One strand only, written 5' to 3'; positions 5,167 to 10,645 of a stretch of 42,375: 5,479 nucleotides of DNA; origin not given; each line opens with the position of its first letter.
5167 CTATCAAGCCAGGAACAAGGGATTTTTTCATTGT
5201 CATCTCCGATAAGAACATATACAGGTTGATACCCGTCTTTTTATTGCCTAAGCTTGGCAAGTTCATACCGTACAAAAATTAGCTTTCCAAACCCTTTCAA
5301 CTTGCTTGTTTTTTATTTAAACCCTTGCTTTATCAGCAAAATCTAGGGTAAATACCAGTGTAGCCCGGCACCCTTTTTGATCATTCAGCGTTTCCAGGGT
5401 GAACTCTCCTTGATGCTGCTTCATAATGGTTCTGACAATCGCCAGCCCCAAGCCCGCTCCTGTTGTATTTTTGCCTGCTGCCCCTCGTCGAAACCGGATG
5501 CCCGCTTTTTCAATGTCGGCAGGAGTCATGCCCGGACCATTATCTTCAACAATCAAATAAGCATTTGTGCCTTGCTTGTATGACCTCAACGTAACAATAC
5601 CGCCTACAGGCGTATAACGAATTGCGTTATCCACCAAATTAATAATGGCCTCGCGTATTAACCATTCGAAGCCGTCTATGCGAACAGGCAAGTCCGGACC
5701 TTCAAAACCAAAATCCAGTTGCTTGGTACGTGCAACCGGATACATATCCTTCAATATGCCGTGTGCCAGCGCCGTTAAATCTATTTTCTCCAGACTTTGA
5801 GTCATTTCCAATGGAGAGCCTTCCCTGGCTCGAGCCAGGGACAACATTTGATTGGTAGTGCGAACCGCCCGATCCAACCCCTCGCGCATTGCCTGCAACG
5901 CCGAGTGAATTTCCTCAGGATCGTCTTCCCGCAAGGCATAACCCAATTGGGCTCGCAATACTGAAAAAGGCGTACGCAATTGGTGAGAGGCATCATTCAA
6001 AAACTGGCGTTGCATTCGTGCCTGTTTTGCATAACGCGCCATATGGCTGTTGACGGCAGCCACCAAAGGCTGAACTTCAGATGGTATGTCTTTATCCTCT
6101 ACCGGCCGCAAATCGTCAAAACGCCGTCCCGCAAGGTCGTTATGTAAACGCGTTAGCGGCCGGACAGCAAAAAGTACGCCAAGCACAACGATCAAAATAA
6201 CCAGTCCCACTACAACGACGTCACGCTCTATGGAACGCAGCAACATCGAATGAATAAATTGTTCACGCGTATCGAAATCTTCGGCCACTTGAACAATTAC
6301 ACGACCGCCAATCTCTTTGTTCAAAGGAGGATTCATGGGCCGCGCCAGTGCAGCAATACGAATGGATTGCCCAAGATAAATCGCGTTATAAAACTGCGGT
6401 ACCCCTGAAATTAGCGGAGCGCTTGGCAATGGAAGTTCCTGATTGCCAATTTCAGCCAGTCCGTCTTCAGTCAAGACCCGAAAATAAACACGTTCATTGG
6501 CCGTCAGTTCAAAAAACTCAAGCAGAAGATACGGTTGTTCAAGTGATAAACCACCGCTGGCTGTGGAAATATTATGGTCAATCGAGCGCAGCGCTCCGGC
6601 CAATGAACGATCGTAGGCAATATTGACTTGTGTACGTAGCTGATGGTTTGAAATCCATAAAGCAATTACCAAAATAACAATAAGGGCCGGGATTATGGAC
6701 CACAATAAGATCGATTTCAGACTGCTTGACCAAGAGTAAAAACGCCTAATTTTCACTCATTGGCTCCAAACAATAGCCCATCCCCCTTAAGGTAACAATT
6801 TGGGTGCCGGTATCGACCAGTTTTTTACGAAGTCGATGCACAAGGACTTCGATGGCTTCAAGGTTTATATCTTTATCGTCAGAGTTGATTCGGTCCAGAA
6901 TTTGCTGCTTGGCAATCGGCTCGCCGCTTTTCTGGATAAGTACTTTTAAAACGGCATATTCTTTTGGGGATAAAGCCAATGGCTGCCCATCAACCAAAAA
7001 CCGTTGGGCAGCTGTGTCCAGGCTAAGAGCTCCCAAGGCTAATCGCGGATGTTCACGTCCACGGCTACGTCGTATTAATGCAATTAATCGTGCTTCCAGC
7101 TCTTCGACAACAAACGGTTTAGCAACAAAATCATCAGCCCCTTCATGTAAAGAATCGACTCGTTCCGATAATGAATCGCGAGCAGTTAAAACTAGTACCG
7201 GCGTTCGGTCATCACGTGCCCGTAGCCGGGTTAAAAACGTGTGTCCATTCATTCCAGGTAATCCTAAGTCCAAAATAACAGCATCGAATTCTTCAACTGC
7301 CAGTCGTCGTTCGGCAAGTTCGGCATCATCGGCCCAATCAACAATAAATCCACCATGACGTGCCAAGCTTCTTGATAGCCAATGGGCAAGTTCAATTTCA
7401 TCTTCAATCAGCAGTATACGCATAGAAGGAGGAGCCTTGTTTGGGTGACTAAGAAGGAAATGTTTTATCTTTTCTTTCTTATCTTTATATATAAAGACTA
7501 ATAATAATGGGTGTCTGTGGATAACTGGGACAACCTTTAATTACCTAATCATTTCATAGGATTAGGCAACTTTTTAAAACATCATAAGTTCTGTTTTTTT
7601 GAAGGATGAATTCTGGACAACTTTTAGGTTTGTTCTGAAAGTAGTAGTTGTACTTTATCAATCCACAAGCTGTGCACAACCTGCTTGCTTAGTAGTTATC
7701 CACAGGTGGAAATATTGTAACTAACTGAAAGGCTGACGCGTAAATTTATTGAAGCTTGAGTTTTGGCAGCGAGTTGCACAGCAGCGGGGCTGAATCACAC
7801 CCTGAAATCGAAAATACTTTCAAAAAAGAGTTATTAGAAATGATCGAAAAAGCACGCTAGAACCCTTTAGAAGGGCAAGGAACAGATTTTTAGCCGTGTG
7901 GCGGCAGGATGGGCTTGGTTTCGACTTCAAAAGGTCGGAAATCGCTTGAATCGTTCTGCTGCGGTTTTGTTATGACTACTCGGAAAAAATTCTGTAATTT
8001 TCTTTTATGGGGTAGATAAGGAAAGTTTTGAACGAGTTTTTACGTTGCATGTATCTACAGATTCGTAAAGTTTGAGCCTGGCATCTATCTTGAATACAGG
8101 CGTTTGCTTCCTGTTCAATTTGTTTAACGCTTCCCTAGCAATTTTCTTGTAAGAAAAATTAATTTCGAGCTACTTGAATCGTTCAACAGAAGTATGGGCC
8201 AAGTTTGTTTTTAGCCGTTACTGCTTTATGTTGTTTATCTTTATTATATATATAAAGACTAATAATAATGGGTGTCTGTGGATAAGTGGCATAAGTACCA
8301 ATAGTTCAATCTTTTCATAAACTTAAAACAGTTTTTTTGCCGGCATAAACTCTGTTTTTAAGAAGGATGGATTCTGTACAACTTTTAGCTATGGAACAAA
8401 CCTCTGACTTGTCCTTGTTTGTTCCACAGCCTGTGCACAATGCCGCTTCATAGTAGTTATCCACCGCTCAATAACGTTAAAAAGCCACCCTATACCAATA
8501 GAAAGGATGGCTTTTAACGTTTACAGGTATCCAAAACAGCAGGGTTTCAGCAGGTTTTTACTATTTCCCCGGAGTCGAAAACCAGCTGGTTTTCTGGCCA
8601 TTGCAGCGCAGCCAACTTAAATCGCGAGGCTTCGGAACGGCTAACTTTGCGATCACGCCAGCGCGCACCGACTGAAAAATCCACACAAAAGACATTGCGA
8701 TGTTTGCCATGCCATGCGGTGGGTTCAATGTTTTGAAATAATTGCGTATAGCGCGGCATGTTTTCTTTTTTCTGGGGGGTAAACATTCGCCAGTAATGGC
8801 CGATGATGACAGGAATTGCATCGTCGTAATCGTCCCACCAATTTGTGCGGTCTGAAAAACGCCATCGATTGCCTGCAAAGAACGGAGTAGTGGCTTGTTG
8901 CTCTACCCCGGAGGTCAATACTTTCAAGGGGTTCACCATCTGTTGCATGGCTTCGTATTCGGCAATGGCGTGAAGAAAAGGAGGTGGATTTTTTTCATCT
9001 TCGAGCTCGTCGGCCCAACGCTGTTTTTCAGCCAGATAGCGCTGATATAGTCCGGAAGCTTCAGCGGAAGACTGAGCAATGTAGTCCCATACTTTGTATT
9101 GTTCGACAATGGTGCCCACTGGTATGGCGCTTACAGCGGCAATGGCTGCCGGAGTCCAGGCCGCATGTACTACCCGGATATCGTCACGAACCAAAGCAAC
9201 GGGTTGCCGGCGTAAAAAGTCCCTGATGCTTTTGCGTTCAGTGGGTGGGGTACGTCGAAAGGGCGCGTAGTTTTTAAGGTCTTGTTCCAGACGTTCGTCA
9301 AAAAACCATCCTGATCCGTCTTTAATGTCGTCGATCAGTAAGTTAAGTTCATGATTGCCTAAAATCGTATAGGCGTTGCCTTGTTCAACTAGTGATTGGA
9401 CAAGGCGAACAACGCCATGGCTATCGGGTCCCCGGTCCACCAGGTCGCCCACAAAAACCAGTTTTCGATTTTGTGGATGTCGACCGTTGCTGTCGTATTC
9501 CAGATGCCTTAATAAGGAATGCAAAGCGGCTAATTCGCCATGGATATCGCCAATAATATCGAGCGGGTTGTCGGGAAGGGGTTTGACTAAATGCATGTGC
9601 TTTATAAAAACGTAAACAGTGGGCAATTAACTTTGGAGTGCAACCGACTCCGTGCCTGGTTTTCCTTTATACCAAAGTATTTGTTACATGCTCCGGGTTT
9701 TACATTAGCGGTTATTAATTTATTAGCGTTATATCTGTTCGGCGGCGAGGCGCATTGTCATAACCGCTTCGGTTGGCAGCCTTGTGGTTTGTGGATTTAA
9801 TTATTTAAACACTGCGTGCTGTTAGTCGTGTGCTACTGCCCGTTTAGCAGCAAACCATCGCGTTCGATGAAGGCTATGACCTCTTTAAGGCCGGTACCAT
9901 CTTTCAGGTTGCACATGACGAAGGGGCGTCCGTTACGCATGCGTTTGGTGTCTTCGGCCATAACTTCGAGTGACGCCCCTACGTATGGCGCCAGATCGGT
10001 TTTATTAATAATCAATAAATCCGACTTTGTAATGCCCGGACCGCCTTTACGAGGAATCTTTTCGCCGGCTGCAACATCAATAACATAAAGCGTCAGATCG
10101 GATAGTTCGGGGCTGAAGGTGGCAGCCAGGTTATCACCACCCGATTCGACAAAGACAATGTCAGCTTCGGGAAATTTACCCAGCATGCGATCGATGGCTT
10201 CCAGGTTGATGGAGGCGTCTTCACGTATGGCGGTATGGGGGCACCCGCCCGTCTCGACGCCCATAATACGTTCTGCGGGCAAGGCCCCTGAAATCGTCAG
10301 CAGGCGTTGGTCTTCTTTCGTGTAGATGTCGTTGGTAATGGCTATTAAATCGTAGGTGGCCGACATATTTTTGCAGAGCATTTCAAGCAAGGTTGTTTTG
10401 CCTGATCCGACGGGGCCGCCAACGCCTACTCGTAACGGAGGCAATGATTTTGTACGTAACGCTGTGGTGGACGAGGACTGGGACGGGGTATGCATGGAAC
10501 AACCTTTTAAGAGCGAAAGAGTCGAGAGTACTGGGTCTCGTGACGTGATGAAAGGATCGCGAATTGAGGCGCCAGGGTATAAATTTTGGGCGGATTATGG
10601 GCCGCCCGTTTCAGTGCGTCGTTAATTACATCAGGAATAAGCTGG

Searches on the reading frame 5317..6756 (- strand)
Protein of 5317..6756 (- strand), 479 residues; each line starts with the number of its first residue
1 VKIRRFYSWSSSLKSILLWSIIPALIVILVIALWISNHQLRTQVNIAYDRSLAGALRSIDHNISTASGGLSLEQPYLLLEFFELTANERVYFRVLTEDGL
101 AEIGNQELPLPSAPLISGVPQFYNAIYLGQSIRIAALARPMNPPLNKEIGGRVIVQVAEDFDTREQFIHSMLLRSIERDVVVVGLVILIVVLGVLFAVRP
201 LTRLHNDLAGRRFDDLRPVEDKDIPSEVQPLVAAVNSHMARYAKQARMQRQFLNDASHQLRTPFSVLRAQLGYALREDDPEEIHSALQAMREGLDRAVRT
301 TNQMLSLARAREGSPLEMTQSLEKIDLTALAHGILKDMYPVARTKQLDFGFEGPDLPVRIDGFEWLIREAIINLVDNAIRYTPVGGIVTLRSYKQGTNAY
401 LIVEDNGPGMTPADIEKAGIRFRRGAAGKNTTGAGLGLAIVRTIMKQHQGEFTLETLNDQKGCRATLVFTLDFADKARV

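Call 9: search_protein_families(library=pfam, proteins=[window:5317-6756:-])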
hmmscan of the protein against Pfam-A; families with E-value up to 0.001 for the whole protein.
window:5317-6756:- (479 aa): 4 families
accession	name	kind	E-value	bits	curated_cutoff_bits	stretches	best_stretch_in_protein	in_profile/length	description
PF08521.16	2CSK_N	-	5.2e-34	117.8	23.2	1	25-170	1-139/140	Two-component sensor kinase N-terminal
PF02518.31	HATPase_c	-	9.6e-21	74.7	26.4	1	367-470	6-108/111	Histidine kinase-, DNA gyrase B-, and HSP90-like ATPase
PF00512.31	HisKA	-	1e-11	45.2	26.9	1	248-313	1-66/66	His Kinase A (phospho-acceptor) domain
PF13581.12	HATPase_c_2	-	5.7e-05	23.6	27.4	1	366-448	35-112/127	Histidine kinase-like ATPase domain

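Call 74: search_protein_families(library=ncbifam, proteins=[window:5317-6756:-], max_evalue=0.00001)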
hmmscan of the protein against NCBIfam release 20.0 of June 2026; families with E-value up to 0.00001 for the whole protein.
window:5317-6756:- (479 aa): 61 families (the best 25 are shown)
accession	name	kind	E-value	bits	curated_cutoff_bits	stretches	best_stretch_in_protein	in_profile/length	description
NF007664.1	PRK10337.1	equivalog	5.5e-54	183.5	475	1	151-456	132-430/442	quorum sensing histidine kinase QseC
NF008025.0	PRK10755.1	equivalog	7e-43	146.7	314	1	179-470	73-355/362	two-component system sensor histidine kinase PmrB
TIGR01386.1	cztS_silS_copS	subfamily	3.6e-41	141.6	292.55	1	137-461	129-449/457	heavy metal sensor histidine kinase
TIGR02966.1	phoR_proteo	equivalog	2.1e-36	125.6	334.2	1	241-456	106-321/333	phosphate regulon sensor histidine kinase PhoR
NF046044.1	PnpS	equivalog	3.8e-30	105.2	400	1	238-458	159-379/390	two-component system histidine kinase PnpS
NF008312.0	PRK11100.1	equivalog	1.2e-29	103.4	356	1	147-471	158-474/477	two-component system sensor histidine kinase CreC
NF012163.2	BaeS_SmeS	equivalog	1.8e-29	103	500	1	226-455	217-443/457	sensor histidine kinase efflux regulator BaeS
NF007345.0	PRK09835.1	subfamily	8.6e-29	100.4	423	1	165-467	177-476/482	Cu(+)/Ag(+) sensor histidine kinase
NF008235.0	PRK11006.1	equivalog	2.1e-28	99.3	390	1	240-463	195-415/431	phosphate regulon sensor histidine kinase PhoR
NF041735.1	hist_kin_RppB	equivalog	3.2e-27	95.4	400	1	247-459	214-428/438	two-component system sensor histidine kinase RppB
NF007004.0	PRK09467.1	equivalog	2.1e-26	92.8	415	1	181-469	163-434/440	two-component system sensor histidine kinase EnvZ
NF052314.1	T9SS_HK_PorY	subfamily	7e-26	91.2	350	1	163-453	124-404/418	PorY family sensor histidine kinase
NF033092.0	HK_WalK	equivalog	2e-25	89.4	725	1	243-470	366-591/594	cell wall metabolism sensor histidine kinase WalK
NF040691.1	MtrAB_MtrB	equivalog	2.6e-24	86.1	450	1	167-454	185-476/507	MtrAB system histidine kinase MtrB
NF007837.0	PRK10549.1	equivalog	2.7e-23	82.4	603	1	182-455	176-443/466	envelope stress sensor histidine kinase BaeS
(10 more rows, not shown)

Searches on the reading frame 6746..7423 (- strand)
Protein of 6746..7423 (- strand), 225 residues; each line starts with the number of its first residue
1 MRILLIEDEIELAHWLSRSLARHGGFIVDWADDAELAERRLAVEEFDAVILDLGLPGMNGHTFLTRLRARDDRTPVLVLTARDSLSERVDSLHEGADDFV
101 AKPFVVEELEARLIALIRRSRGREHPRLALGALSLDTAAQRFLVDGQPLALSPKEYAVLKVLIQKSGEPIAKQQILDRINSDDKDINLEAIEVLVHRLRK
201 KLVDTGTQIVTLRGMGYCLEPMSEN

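Call 9: search_protein_families(library=pfam, proteins=[window:6746-7423:-])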
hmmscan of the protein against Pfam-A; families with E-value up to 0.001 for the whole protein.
window:6746-7423:- (225 aa): 2 families
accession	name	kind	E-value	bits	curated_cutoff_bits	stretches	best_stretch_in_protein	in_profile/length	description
PF00072.30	Response_reg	-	1.3e-24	86.9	30.2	1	3-113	1-110/111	Response regulator receiver domain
PF00486.34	Trans_reg_C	-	5.2e-19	68.5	26.2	1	146-219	1-77/77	Transcriptional regulatory protein, C terminal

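Call 74: search_protein_families(library=ncbifam, proteins=[window:6746-7423:-], max_evalue=0.00001)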
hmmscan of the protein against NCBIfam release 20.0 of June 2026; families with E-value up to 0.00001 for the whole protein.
window:6746-7423:- (225 aa): 81 families (the best 25 are shown)
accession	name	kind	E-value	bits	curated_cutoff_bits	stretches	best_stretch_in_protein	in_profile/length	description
NF012023.0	PRK15479.1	equivalog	4.5e-70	235.7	337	1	1-223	1-221/224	transcriptional regulator TctD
NF007928.2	PRK10643.1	equivalog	2.4e-55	187.5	330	1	1-219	1-216/216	two-component system response regulator PmrA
NF007663.1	PRK10336.1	equivalog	1.4e-50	172.1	345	1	1-219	1-216/219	quorum sensing response regulator transcription factor QseB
NF041734.1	resp_reg_RppA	equivalog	4.7e-46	157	250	1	1-220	1-228/229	two-component system response regulator RppA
NF008078.0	PRK10816.1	equivalog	3.3e-45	154.3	336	1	1-220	1-221/223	two-component system response regulator PhoP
TIGR01387.1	cztR_silR_copR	subfamily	4.2e-45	154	279.2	1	3-219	1-218/218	heavy metal response regulator transcription factor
NF045991.1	RespRegCtrARhodob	equivalog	1.2e-44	152.8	350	1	1-220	1-222/224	response regulator transcription factor CtrA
TIGR02154.1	PhoB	equivalog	1.6e-41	142.1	296.2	1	2-219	4-225/226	phosphate regulon transcriptional regulator PhoB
NF053854.1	RespRegPhoBBctds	equivalog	2.7e-41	141.4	270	1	3-220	1-225/225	two-component system response regulator PhoB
NF008567.0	PRK11517.1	equivalog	6.1e-39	133.7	353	1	1-220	1-219/223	response regulator transcription factor HprR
NF008296.0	PRK11083.1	equivalog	7e-39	133.6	273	1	2-221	5-227/228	two-component system response regulator CreB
NF007005.1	PRK09468.1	equivalog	3.1e-37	128.3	331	1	2-221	5-233/237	osmolarity response regulator transcription factor OmpR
NF007346.1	PRK09836.1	equivalog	1.6e-35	123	420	1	1-220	1-222/227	copper/silver response regulator transcription factor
NF045944.1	ResRegRpaBCyano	equivalog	1.8e-35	122.4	330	1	4-219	1-227/229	response regulator transcription factor RpaB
NF040689.1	MtrAB_MtrA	equivalog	3.1e-33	115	300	1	3-217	1-216/219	MtrAB system response regulator MtrA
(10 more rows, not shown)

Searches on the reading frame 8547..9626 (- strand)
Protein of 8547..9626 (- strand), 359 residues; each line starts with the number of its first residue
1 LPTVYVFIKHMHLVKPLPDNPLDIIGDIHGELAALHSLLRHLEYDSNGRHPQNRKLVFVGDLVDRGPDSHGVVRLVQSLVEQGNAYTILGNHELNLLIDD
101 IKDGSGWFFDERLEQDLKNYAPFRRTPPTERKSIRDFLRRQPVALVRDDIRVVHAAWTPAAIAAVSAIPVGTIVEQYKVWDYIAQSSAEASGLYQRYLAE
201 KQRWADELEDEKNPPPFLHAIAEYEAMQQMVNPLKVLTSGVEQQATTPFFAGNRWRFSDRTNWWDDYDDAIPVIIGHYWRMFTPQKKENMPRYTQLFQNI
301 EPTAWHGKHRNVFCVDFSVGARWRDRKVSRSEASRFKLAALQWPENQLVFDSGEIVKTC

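Call 9: search_protein_families(library=pfam, proteins=[window:8547-9626:-])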
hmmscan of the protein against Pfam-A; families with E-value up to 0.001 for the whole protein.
window:8547-9626:- (359 aa): 1 family
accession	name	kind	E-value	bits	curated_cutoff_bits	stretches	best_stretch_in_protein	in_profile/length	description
PF00149.33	Metallophos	-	3.4e-14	54.2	21.5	1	23-126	4-89/191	Calcineurin-like phosphoesterase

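Call 13: find_encoding_contigs(protein=window:8547-9626:-, flank=10000, max_places=10)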
Protein window:8547-9626:- (359 aa): no gene with exactly this product is on record in the collection.

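Call 15: find_related_loci(query=window:8547-9626:-, collection=genome_contigs, flank=10000)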
Query window:8547-9626:- (359 aa) in genome_contigs; peptide patterns used: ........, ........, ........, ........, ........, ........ (x = any residue, [..] = any of these).
43 stretches matched a pattern; 8 encode a relative of the query (tblastn E <= 1e-3); 8 distinct loci.
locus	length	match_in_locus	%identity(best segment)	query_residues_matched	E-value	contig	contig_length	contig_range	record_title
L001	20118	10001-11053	74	6-355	5e-174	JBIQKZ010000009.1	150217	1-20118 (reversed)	MAG: Pusillimonas sp. isolate mag.7g NODE_137_length_150217, whole genome shotgun sequence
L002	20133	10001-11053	72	9-358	2e-172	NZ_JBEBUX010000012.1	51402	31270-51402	MAG: Pollutimonas bauzanensis isolate T2.bin.229 NODE_1783_length_51402_cov_76.262352, whole genome shotgun sequence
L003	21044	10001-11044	69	11-359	1e-167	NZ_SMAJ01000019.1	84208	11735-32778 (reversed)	Paralcaligenes ureilyticus strain DSM 24591 Ga0244690_119, whole genome shotgun sequence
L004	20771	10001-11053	71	9-358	7e-168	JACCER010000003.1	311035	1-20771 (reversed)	Alcaligenaceae bacterium strain CGII-64 NODE_3_length_311035_cov_88.011421, whole genome shotgun sequence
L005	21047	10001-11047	52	11-358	3e-114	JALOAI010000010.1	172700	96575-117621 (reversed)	MAG: Pigmentiphaga sp. isolate SO_2017_LW2 bin 146 scaffold_151_c1_LW138R_2017, whole genome shotgun sequence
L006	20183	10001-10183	35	221-278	2e-4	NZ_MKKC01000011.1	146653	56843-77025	Nocardiopsis sp. CNR-923 NODE_10_length_146653_cov_121.907_ID_11, whole genome shotgun sequence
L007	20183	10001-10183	35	221-278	2e-4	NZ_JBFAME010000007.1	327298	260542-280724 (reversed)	Nocardiopsis sp. NPDC049922 NPDC049922_51_C8.ctg-0007, whole genome shotgun sequence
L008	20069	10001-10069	52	256-278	5e-4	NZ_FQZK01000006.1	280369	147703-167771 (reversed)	Nocardiopsis flavescens strain CGMCC 4.5723, whole genome shotgun sequence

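Call 74: search_protein_families(library=ncbifam, proteins=[window:8547-9626:-], max_evalue=0.00001)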
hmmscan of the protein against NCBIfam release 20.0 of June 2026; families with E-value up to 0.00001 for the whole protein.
window:8547-9626:- (359 aa): 6 families
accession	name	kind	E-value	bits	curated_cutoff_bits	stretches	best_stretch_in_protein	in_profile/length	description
TIGR04075.1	bacter_Pnkp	equivalog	5.1e-23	81.2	750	1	20-97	180-266/851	polynucleotide kinase-phosphatase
NF001204.0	PRK00166.1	equivalog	3.5e-19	69.2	176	1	24-161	5-127/276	symmetrical bis(5'-nucleosyl)-tetraphosphatase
NF010148.0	PRK13625.1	equivalog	3.8e-16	59.4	340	1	22-95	3-79/245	bis(5'-nucleosyl)-tetraphosphatase PrpE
TIGR00668.1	apaH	equivalog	3.3e-10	39.9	222.85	1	24-98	5-72/279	bis(5'-nucleosyl)-tetraphosphatase (symmetrical) ApaH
NF008516.0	PRK11439.1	equivalog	3e-08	33.9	326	1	24-94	21-82/218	protein-serine/threonine phosphatase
NF007425.0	PRK09968.1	equivalog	7.5e-07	29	332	1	24-108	19-95/218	protein-serine/threonine phosphatase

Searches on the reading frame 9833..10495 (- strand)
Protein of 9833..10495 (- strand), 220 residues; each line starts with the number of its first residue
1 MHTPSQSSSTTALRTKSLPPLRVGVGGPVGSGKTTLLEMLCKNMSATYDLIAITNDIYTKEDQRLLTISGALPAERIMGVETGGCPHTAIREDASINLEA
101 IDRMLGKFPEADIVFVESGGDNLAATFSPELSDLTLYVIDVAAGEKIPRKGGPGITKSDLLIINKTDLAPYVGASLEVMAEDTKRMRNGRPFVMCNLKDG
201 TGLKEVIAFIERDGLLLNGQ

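Call 9: search_protein_families(library=pfam, proteins=[window:9833-10495:-])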
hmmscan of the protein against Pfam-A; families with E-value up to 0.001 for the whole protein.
window:9833-10495:- (220 aa): 2 families
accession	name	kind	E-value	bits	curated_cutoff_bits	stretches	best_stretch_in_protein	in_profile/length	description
PF02492.25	cobW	-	8.3e-41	140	20.7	1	23-193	3-179/180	CobW/HypB/UreG, nucleotide-binding domain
PF00005.33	ABC_tran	-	0.00023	22.2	25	1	23-60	14-51/137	ABC transporter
